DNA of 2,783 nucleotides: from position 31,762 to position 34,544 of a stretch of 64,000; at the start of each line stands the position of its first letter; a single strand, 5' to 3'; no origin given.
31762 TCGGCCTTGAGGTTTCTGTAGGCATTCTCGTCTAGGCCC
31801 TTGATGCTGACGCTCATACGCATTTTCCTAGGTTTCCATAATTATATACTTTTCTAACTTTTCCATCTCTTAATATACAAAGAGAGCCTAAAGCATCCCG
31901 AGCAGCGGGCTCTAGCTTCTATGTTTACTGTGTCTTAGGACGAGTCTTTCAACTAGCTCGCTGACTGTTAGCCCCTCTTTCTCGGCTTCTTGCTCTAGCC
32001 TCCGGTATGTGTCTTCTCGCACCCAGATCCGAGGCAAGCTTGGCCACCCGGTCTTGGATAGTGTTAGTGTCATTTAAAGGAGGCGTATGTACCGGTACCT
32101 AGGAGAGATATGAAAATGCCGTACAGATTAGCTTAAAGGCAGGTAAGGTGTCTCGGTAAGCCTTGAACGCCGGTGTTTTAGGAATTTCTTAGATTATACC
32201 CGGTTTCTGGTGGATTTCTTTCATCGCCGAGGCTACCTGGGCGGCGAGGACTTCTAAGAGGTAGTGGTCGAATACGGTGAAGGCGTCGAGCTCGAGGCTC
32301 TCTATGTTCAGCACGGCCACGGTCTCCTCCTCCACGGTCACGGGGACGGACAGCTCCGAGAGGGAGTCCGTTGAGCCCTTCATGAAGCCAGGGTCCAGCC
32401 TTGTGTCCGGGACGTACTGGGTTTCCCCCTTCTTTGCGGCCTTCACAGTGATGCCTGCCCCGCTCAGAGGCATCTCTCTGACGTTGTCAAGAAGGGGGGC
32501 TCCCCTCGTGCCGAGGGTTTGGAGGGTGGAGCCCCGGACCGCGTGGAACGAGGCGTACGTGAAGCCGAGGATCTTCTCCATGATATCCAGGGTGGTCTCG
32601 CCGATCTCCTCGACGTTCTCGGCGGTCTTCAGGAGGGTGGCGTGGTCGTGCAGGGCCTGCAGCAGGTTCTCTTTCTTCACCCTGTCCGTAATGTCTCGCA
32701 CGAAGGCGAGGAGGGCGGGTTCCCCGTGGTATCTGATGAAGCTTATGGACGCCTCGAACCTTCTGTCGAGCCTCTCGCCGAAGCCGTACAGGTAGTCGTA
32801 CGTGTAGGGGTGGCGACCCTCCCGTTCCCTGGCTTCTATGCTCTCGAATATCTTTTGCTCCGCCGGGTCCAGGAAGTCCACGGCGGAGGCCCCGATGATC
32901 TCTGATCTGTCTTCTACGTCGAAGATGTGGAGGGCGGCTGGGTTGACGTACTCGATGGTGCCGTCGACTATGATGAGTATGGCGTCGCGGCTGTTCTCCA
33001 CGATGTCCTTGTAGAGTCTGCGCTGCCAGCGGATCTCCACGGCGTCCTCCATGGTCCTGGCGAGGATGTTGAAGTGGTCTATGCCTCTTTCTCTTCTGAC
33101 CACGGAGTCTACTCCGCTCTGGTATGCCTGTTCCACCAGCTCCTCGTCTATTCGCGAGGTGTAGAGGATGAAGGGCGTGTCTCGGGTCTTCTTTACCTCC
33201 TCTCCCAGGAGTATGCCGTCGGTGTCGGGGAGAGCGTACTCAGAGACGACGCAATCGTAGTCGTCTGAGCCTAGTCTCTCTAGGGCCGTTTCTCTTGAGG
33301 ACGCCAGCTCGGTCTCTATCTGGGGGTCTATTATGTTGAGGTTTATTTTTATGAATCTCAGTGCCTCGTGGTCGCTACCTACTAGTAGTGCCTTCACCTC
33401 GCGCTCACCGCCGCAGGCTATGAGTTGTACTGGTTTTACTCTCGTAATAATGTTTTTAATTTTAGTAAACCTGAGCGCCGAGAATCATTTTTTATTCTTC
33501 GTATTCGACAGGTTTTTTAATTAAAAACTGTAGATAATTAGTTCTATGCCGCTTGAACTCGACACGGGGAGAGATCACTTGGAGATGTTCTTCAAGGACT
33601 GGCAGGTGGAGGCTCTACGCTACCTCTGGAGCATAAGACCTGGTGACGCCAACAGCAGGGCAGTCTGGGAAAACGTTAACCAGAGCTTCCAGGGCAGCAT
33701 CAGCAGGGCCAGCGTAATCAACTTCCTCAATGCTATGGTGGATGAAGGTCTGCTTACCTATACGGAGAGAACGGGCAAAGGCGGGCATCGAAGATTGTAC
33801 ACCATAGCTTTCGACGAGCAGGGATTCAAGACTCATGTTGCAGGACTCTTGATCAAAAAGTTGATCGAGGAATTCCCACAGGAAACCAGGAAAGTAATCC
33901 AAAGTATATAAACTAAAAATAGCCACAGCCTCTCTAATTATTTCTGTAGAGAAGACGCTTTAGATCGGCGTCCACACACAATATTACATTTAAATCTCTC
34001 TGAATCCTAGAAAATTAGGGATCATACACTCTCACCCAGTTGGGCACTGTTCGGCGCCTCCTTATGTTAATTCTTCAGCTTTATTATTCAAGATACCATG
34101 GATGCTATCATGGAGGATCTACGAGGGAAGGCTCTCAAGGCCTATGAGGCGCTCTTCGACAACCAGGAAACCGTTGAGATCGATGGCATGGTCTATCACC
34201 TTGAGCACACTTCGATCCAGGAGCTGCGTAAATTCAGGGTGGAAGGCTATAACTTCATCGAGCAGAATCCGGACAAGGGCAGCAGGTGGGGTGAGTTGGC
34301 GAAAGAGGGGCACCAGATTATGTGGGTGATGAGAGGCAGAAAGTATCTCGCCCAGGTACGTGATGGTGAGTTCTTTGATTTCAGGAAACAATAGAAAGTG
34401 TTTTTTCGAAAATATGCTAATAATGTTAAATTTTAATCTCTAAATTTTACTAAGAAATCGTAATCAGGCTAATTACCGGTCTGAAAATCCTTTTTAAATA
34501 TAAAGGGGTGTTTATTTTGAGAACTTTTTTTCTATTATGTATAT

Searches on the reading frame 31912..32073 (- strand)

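Call 31: search_protein_families(library=pfam, proteins=[window:31912-32073:-], max_evalue=0.01)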
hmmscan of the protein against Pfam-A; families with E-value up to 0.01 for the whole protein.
window:31912-32073:- (53 aa): 3 families
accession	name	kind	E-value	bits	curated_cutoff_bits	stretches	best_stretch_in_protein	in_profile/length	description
PF01402.27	RHH_1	-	0.00015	22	20.5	1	20-47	8-35/39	Ribbon-helix-helix protein, copG family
PF07878.17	RHH_5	-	0.00024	21.2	26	1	20-45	10-35/43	CopG-like RHH_1 or ribbon-helix-helix domain, RHH_5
PF21983.2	NikA-like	-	0.00047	20.7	27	1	16-48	9-41/72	Mobilization protein NikA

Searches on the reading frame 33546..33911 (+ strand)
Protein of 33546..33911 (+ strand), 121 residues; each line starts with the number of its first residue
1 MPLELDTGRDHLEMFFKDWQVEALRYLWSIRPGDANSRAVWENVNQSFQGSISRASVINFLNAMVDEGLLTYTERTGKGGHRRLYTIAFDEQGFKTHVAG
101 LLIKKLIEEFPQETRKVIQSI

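Call 31: search_protein_families(library=pfam, proteins=[window:33546-33911:+], max_evalue=0.01)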
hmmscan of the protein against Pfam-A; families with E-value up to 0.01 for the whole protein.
window:33546-33911:+ (121 aa): 1 family
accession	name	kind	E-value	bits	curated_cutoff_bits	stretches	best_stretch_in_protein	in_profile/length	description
PF03551.20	PadR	-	0.0069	16.8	27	0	41-87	16-65/75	Transcriptional regulator PadR-like family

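Call 63: search_protein_families(library=phrogs, proteins=[window:33546-33911:+], max_evalue=0.01)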
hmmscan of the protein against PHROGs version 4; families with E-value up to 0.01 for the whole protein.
window:33546-33911:+ (121 aa): 0 families

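Call 64: search_protein_families(library=padloc, proteins=[window:33546-33911:+], max_evalue=0.01)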
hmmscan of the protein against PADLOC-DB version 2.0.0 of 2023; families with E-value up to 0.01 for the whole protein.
window:33546-33911:+ (121 aa): 0 families

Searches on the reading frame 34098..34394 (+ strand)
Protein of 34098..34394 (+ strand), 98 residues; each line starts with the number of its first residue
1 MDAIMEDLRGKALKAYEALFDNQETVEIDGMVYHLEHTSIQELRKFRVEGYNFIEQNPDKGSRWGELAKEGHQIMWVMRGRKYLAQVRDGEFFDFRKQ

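Call 31: search_protein_families(library=pfam, proteins=[window:34098-34394:+], max_evalue=0.01)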
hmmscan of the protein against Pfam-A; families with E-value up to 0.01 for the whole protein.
window:34098-34394:+ (98 aa): 0 families

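Call 63: search_protein_families(library=phrogs, proteins=[window:34098-34394:+], max_evalue=0.01)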
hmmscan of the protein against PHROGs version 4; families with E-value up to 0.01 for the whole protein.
window:34098-34394:+ (98 aa): 0 families

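Call 64: search_protein_families(library=padloc, proteins=[window:34098-34394:+], max_evalue=0.01)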
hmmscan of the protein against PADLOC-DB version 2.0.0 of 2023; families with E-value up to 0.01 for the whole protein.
window:34098-34394:+ (98 aa): 0 families
